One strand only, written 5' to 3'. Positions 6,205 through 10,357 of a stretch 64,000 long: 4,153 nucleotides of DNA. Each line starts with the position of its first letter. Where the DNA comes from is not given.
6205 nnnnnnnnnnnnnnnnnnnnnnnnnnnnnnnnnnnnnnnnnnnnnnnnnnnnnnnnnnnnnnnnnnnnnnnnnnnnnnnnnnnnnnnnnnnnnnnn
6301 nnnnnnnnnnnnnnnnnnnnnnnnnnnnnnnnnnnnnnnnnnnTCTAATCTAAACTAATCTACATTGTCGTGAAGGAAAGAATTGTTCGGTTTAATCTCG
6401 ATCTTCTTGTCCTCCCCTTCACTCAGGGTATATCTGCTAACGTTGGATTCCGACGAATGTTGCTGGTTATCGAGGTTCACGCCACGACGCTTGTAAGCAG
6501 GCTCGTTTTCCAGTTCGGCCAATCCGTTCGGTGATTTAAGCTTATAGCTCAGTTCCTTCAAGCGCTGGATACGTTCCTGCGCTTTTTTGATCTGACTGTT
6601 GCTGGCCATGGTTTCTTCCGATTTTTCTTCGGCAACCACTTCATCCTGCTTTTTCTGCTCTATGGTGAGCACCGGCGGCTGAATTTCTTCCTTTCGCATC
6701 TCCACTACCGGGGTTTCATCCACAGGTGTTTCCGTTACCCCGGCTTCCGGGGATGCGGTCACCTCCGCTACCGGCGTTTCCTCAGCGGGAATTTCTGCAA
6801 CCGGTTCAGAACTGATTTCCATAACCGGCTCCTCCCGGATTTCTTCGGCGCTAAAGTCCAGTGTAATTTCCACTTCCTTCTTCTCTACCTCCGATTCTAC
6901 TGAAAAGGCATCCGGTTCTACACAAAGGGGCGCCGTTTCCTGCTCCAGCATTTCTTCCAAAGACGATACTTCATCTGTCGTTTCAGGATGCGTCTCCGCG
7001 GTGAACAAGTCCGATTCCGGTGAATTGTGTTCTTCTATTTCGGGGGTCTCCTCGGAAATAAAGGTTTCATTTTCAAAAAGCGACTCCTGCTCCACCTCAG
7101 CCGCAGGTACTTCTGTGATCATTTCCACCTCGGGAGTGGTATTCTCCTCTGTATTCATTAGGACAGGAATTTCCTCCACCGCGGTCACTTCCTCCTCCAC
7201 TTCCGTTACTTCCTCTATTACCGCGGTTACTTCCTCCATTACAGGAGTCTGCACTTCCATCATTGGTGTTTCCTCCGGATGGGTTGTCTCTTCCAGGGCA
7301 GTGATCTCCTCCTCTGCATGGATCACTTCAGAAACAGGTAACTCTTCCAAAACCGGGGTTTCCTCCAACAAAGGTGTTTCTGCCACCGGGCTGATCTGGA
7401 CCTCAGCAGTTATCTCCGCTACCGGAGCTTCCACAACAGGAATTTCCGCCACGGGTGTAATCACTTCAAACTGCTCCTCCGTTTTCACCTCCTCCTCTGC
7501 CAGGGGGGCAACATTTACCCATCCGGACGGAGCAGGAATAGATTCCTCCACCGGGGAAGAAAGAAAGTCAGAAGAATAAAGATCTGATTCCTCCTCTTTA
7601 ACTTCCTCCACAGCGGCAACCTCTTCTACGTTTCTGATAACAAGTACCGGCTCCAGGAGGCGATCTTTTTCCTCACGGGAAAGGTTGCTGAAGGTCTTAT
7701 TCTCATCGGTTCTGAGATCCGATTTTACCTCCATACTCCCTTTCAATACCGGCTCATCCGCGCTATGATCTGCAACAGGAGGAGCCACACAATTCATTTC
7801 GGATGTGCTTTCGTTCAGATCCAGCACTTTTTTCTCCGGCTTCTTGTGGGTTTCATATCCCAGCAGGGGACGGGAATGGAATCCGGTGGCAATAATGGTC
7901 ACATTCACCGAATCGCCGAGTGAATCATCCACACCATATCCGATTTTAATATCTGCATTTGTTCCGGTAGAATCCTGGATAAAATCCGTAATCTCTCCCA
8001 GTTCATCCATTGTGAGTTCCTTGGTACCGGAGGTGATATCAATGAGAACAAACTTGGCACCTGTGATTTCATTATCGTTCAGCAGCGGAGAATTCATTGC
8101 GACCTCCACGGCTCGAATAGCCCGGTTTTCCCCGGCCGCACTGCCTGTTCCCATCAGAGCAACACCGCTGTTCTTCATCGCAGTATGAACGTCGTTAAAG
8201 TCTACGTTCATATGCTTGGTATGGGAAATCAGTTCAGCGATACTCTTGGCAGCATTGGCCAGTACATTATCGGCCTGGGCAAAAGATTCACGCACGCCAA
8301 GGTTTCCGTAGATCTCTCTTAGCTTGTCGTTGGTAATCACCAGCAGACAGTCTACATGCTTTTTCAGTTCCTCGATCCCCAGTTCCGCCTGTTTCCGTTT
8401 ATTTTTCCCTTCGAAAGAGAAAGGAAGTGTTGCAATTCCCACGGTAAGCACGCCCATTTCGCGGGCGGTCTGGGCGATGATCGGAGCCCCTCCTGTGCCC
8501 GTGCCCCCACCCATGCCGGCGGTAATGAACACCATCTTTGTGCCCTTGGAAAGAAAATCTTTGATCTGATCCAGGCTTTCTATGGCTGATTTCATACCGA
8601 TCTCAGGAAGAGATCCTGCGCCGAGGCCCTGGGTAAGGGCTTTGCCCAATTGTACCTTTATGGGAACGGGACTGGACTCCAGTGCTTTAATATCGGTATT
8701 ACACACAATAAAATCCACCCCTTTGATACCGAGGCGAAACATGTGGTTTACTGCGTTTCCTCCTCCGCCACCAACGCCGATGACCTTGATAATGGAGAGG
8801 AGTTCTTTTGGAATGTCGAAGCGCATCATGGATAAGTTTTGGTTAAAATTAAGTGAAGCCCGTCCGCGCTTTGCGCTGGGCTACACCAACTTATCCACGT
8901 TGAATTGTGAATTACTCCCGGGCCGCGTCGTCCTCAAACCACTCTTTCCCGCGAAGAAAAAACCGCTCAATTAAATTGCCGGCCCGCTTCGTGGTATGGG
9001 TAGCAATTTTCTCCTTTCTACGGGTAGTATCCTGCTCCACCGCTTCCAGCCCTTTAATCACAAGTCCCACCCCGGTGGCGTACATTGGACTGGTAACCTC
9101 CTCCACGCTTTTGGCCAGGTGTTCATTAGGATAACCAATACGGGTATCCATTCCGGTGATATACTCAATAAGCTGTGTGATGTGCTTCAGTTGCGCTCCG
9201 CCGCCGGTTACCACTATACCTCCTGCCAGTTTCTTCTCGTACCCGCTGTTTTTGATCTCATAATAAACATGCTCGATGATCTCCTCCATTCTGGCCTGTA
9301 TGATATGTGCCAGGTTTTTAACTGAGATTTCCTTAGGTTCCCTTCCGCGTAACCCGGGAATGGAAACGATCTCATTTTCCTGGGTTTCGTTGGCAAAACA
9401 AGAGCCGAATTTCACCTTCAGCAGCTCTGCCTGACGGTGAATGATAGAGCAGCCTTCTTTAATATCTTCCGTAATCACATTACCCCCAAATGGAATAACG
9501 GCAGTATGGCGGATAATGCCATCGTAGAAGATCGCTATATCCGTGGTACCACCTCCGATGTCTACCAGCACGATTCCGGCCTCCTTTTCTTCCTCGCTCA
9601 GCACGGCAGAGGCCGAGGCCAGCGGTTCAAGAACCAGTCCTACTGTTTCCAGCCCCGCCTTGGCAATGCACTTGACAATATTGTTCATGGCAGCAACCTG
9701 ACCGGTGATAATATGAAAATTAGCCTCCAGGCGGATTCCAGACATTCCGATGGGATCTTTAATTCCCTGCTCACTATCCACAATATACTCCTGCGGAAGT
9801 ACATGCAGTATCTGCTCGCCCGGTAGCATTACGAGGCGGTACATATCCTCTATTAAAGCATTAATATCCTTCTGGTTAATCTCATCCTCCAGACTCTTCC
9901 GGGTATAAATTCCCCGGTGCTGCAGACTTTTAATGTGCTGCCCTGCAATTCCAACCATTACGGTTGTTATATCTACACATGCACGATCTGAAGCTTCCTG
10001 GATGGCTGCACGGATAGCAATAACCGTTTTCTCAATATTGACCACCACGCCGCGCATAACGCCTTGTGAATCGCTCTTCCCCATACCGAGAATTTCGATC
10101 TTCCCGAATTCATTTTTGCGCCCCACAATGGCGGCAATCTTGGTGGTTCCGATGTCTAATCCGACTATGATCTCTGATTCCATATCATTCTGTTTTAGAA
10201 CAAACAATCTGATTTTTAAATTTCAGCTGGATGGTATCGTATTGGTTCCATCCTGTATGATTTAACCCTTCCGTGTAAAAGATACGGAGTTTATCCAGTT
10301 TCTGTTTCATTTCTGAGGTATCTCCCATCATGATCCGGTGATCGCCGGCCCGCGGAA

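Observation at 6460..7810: FtsZ with a ~450-aa acidic, repeat-rich intrinsically disordered linker (824 aa total)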

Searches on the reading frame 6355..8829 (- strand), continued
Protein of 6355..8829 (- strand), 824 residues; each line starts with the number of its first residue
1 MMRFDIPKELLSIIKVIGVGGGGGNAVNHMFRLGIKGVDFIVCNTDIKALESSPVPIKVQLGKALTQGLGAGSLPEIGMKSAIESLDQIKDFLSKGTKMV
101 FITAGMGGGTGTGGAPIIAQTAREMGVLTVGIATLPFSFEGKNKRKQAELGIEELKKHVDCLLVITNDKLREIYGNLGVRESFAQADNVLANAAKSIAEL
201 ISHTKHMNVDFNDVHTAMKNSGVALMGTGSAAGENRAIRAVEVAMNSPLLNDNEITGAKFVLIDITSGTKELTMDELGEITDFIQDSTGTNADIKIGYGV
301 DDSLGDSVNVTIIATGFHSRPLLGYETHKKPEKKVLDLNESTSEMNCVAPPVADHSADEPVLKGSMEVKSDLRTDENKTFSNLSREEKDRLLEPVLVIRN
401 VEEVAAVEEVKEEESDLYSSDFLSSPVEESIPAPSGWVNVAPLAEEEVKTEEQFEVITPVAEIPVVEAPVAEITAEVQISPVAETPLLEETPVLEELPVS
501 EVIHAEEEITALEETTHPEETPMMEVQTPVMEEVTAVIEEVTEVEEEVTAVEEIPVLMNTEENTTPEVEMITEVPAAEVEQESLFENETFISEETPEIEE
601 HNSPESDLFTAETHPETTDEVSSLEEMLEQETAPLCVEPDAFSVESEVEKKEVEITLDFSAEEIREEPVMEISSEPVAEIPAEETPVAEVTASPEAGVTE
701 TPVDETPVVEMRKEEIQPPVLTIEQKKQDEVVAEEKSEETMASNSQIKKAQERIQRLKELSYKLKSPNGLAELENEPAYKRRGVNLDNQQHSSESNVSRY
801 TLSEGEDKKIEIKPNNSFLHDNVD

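Call 27: predict_structure(alignment_id=A1)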
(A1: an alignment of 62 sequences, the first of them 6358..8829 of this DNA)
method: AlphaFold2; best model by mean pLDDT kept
length: 824 residues; sequences in the alignment: 62
mean_pLDDT: 60.5   pTM: 0.50
mean pLDDT of the five models: 60.5, 60.2, 56.1, 56.1, 55.3
residues with pLDDT >= 90: 107; 70-90: 223; 50-70: 77; < 50: 417
segments of 3 or more residues with pLDDT < 50: 1-7, 323-336, 340-383, 392-407, 409-412, 419-425, 431-468, 470-521, 526-545, 548-551, 555-576, 578-590, 595-605, 609-614, 616-723, 725-727, 789-809, 814-824
pLDDT, mean of each block of 10 residues (from residue 1): 42 86 89 87 89 91 65 80 90 89 87 93 93 84 86 92 84 77 80 80 70 87 87 91 83 75 91 90 86 87 91 77 46 44 39 41 41 40 54 40 40 46 49 43 36 41 44 43 40 42 42 42 47 44 45 43 38 47 38 48 45 44 41 40 35 35 41 42 38 39 38 40 46 54 73 83 82 79 63 41 43 47 43
secondary structure, 60 per line:
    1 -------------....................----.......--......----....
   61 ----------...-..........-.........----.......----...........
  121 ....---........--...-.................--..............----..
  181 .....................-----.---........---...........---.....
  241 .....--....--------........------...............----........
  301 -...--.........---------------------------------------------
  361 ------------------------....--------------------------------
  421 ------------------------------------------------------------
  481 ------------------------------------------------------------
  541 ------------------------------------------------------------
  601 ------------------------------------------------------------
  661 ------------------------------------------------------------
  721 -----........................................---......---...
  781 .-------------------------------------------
elements in order (helices of 4 or more, strands of 3 or more residues): E14-19 H20-33 E38-44 H47-52 E57-60 H75-84 H86-94 E99-105 H110-124 E128-135 H142-158 E161-166 H167-174 H179-201 H211-218 E222-232 H236-245 H248-251 E260-267 H274-288 E293-300 E307-315 H385-388 H726-765 H769-774 H778-781

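Call 35: find_encoding_contigs(protein=P0075, flank=6000, max_places=2)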
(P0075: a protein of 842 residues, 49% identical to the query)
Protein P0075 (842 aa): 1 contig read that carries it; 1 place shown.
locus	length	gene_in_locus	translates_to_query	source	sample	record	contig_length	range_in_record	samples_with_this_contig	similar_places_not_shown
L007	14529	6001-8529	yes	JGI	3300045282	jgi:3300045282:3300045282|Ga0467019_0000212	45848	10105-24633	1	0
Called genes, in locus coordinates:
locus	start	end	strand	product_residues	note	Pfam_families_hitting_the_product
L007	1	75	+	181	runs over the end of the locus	-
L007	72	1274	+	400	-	PF01098:FTSW_RODA_SPOVE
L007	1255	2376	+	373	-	PF03033:Glyco_transf_28, PF04101:Glyco_tran_28_C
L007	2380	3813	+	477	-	PF01225:Mur_ligase, PF08245:Mur_ligase_M, PF02875:Mur_ligase_C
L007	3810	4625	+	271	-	-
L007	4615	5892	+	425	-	PF00012:HSP70 (faint), PF14450:FtsA (weak), PF02491:SHS2_FTSA, PF06277:EutA, PF06723:MreB_Mbl, PF11104:PilM_2 (weak), PF14450:FtsA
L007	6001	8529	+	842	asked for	PF00091:Tubulin, PF12327:FtsZ_C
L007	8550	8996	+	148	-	PF09424:YqeY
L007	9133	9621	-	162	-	PF00583:Acetyltransf_1, PF13673:Acetyltransf_10, PF13508:Acetyltransf_7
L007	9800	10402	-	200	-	PF18911:PKD_4 (weak), PF18962:Por_Secre_tail, PF13860:FlgD_ig (weak)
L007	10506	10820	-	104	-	-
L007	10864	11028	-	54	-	-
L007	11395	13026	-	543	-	PF00118:Cpn60_TCP1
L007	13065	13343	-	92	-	PF00166:Cpn10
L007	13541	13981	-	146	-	-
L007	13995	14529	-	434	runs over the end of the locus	-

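Call 47: list_cluster_members(proteins=[P0002, P0003, P0012, window:6358-8829:-])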
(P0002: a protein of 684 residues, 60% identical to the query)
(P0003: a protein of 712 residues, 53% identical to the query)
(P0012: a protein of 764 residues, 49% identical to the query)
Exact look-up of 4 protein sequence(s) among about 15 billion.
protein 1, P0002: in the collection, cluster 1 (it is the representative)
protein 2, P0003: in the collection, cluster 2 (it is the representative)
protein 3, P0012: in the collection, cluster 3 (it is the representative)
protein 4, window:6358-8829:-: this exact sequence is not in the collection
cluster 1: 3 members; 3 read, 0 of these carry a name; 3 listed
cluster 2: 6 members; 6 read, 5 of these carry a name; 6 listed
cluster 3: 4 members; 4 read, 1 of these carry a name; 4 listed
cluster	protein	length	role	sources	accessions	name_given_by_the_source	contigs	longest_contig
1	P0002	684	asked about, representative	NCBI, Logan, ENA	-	-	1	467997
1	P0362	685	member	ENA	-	-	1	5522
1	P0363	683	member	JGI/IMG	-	-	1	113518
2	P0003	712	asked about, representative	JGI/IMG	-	cell division protein FtsZ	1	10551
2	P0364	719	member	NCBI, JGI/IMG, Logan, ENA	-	cell division protein FtsZ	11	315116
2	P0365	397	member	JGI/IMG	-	cell division protein FtsZ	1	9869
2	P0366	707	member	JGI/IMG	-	cell division protein FtsZ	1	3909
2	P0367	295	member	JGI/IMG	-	cell division protein FtsZ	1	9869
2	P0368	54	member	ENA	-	-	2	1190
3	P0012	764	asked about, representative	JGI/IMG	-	cell division protein FtsZ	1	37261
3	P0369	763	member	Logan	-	-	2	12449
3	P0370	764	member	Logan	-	-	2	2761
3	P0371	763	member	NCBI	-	-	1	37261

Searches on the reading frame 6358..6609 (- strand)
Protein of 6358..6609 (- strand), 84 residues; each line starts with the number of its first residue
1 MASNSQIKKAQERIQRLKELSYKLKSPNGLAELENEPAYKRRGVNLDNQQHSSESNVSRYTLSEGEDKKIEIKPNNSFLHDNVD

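Call 36: search_protein_representatives(protein=window:6358-6609:-)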
Query: 84 residues. Proteins with E-value up to 0.001 (for the whole library): 1105; up to 1e-10: 478; up to 1e-30: 4. The best 150 are listed.
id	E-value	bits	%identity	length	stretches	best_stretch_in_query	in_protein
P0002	3.0e-37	142.1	83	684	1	2-84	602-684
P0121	1.2e-34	133.7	80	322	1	4-84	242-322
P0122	1.8e-34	133.2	79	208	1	4-84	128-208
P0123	4.0e-33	128.9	79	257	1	3-84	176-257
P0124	3.8e-30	119.5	78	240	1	7-84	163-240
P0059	4.8e-30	119.2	74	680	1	4-84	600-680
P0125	5.0e-29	116.0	75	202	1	5-84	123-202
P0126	7.4e-29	115.4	74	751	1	4-84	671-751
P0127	4.2e-28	113.0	70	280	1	3-84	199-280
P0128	4.4e-28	113.0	72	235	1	5-84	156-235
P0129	5.4e-28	112.7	71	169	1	3-84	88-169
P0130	1.6e-27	111.2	70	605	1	3-84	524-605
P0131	1.1e-26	108.6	69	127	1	5-84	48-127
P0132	2.8e-26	107.2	64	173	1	4-84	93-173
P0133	3.3e-26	107.0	70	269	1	8-84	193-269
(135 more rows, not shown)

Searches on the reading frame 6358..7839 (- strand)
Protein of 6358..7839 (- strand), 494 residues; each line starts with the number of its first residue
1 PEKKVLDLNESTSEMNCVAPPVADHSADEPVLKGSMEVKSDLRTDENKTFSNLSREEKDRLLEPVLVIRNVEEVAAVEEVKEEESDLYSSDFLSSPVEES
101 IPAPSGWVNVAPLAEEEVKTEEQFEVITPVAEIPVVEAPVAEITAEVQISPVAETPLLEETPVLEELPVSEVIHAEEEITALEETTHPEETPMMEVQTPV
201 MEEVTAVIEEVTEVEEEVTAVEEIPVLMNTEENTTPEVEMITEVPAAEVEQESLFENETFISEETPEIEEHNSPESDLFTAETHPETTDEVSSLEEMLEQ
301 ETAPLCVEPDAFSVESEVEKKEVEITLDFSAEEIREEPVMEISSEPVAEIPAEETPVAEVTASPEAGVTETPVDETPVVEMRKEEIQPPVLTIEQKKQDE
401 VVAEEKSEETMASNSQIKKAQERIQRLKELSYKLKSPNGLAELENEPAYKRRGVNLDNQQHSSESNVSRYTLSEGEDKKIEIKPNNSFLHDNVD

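Call 39: find_homologous_proteins(query=window:6358-7839:-, max_evalue=0.00001)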
Query window:6358-7839:- (494 aa): 1630 proteins with E <= 0.00001 among 8000 candidates; the best 120 are listed.
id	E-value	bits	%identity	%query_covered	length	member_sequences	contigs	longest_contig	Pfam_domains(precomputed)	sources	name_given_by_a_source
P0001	6.0e-122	426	51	100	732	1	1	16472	PF00091.32,PF12327.14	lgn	-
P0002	1.2e-57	214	51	53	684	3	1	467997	PF00091.32,PF12327.14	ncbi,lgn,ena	-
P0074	1.6e-39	154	43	69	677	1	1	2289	PF00091.32,PF12327.14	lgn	-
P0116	3.4e-35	140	53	34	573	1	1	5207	PF00091.32,PF12327.14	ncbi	-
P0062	5.9e-35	139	59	33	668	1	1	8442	PF00091.32,PF12327.14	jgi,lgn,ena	-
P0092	1.7e-34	138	57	29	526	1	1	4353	PF00091.32,PF12327.14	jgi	jgi:cell division protein FtsZ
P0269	1.9e-34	138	50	35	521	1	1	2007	PF00091.32,PF12327.14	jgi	jgi:cell division protein FtsZ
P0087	2.1e-34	138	50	35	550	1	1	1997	PF00091.32,PF12327.14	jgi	jgi:cell division protein FtsZ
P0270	5.1e-34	136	53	33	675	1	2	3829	PF00091.32,PF12327.14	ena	-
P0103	2.8e-33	134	54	31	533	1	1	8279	PF00091.32,PF12327.14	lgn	-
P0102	3.2e-33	134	54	33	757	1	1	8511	PF00091.32,PF12327.14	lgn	-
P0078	3.3e-33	134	57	31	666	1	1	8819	PF00091.32,PF12327.14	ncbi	-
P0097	5.0e-33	133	55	30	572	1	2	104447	PF00091.32,PF12327.14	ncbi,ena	-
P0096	6.3e-33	133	52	32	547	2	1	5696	PF00091.32,PF12327.14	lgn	-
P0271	6.8e-33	133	41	73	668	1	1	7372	PF00091.32,PF12327.14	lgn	-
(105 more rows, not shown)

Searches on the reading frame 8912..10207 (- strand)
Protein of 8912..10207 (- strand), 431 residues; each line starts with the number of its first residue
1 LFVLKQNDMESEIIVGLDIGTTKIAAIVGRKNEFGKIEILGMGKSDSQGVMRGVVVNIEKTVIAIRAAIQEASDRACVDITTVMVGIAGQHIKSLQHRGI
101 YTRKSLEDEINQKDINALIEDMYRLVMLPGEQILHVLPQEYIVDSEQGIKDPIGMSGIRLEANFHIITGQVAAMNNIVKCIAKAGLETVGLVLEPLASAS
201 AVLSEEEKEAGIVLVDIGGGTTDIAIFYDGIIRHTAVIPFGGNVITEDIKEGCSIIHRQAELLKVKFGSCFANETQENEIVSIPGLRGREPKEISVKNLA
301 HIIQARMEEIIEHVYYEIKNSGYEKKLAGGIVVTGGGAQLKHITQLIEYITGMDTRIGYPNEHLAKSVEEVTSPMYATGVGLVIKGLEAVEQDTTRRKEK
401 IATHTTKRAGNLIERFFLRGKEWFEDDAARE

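Call 25: search_protein_families(library=pfam, proteins=[window:8912-10207:-], max_evalue=0.001)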
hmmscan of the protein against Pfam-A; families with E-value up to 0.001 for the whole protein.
window:8912-10207:- (431 aa): 6 families
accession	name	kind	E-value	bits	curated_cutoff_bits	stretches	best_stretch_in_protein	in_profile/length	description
PF14450.12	FtsA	-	1.3e-46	158.6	31.8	2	213-381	1-127/127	Cell division protein FtsA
PF02491.25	SHS2_FTSA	-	6e-28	97.5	25.4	1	89-168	1-79/79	SHS2 domain inserted in FTSA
PF06723.19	MreB_Mbl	-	4e-15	55.9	27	1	176-358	111-304/327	MreB/Mbl protein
PF06277.17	EutA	-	2.6e-07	30.3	27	1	198-267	132-202/475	Ethanolamine utilisation protein EutA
PF11104.14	PilM_2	-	3e-07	30.1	27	1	181-266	145-236/340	Type IV pilus assembly protein PilM;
PF00012.26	HSP70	-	0.00011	21.1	20.6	1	180-227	155-203/599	Hsp70 protein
